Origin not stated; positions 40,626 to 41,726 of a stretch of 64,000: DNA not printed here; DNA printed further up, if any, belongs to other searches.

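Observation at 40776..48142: Liv-type amino-acid ABC transporter with two substrate-binding proteins, each paired with a TrmB-family regulator and palindromic operator candidates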

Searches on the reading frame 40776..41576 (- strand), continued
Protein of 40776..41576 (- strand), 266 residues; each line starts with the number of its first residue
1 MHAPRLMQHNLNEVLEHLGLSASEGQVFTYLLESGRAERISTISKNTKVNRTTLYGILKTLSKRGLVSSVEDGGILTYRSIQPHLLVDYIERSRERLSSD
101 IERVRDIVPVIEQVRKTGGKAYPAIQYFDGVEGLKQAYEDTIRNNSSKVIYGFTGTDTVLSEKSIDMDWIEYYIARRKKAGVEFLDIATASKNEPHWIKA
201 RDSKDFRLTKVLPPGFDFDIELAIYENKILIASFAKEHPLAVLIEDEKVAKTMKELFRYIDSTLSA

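Call 44: predict_structure(alignment_id=A1)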
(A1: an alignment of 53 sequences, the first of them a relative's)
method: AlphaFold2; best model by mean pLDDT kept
length: 266 residues; sequences in the alignment: 53
mean_pLDDT: 90.8   pTM: 0.68
mean pLDDT of the five models: 90.8, 90.2, 89.6, 89.2, 88.9
residues with pLDDT >= 90: 194; 70-90: 57; 50-70: 15; < 50: 0
segments of 3 or more residues with pLDDT < 50: none
pLDDT, mean of each block of 10 residues (from residue 1): 77 94 97 96 97 97 96 93 95 92 89 72 88 95 97 84 82 96 93 71 94 87 97 91 96 98 86
secondary structure, 60 per line:
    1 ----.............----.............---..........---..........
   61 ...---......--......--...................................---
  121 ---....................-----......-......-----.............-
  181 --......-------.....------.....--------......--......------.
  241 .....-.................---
elements in order: H5-17 H22-34 H40-47 H51-63 E67-72 E75-80 H83-117 E124-129 H130-143 E149-154 H156-161 H167-179 E183-188 H196-200 E207-211 E220-225 E228-233 E240-245 H247-263

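Call 48: fold_search(model_id=the predicted structure, library=pdb)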
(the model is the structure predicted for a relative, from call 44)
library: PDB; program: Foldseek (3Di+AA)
matches with E <= 10: 1499; with E <= 0.001: 18
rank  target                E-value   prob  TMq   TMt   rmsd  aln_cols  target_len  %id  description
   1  5bpd_D                3.2e-14  1.00  0.34  0.34  10.2       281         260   17  Structure of TrmBL2, an archaeal chromatin protein, shows a novel mode of DNA binding. (released 2015-09-02)
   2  5bpd_C                2.4e-13  1.00  0.36  0.36   9.6       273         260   18  Structure of TrmBL2, an archaeal chromatin protein, shows a novel mode of DNA binding. (released 2015-09-02)
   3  5box_A                7.5e-13  1.00  0.35  0.36  22.1       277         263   18  Structure of TrmBL2, an archaeal chromatin protein, shows a novel mode of DNA binding. (released 2015-09-02)
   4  5bpd_B                7.9e-13  1.00  0.38  0.39  21.9       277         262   16  Structure of TrmBL2, an archaeal chromatin protein, shows a novel mode of DNA binding. (released 2015-09-02)
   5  5bpi_D                1.4e-12  1.00  0.37  0.38   9.5       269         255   18  Structure of TrmBL2, an archaeal chromatin protein, shows a novel mode of DNA binding. (released 2015-09-02)
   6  5bpi_C                1.8e-12  1.00  0.36  0.37   9.6       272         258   18  Structure of TrmBL2, an archaeal chromatin protein, shows a novel mode of DNA binding. (released 2015-09-02)
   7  5bqt_B                2.0e-12  1.00  0.35  0.37  20.3       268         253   18  Structure of TrmBL2, an archaeal chromatin protein, shows a novel mode of DNA binding. (released 2015-09-02)
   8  5bqt_A                2.2e-12  1.00  0.36  0.36  20.8       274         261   18  Structure of TrmBL2, an archaeal chromatin protein, shows a novel mode of DNA binding. (released 2015-09-02)
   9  6ehi_A                5.8e-06  1.00  0.40  0.63   4.7       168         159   12  NucT from Helicobacter pylori (released 2018-01-17)
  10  6ehi_B                8.8e-06  1.00  0.39  0.62   4.6       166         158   13  NucT from Helicobacter pylori (released 2018-01-17)
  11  6ehi_D                1.0e-05  1.00  0.39  0.61   5.0       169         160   12  NucT from Helicobacter pylori (released 2018-01-17)
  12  7clg_A                1.1e-04  1.00  0.40  0.14   4.2       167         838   14  Crystal structure of the ATP-dependent restriction endonuclease SauUSI (released 2021-01-20)
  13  4gel_B                2.0e-04  1.00  0.42  0.54   4.3       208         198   10  Crystal structure of Zucchini (released 2012-10-17)
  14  1sfx_A                5.0e-04  1.00  0.30  0.67  10.4       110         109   25  X-ray crystal structure of putative HTH transcription regulator from Archaeoglobus fulgidus (released 2004-08-03)
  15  3gfl                  8.0e-04  1.00  0.26  0.46  16.0       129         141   18  Crystal structure of the ST1710 mutant (R90A) protein (released 2009-08-25)
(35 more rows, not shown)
